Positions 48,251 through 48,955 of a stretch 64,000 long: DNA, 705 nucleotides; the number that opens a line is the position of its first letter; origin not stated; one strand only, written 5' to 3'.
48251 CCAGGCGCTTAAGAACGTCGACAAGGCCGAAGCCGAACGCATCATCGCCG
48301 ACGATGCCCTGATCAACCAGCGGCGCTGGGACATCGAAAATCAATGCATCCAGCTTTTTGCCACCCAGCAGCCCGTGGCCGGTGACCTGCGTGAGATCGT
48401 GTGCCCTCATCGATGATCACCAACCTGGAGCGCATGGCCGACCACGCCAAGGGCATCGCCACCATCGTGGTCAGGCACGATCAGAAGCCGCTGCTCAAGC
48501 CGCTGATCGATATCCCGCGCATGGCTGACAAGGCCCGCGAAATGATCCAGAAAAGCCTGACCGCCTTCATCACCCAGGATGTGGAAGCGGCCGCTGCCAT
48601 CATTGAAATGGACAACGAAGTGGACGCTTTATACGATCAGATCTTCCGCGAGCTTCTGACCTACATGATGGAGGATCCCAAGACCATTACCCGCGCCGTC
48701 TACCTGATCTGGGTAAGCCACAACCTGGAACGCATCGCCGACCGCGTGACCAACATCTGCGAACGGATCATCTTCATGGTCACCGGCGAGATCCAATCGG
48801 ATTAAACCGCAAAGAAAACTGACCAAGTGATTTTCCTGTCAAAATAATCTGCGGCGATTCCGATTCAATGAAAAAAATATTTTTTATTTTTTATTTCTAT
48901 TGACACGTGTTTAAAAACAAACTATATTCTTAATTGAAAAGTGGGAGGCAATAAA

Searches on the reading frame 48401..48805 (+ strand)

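Call 56: search_protein_families(library=pfam, proteins=[window:48401-48805:+], max_evalue=0.01)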
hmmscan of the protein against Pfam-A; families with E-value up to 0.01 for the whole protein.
window:48401-48805:+ (134 aa): 2 families
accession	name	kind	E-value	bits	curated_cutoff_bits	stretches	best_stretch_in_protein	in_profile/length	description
PF01895.24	PhoU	-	4e-30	104.5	23.5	1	38-123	1-89/89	PhoU domain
PF11423.14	Repressor_Mnt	-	0.0032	17.7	20.9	0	40-51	6-17/28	Regulatory protein Mnt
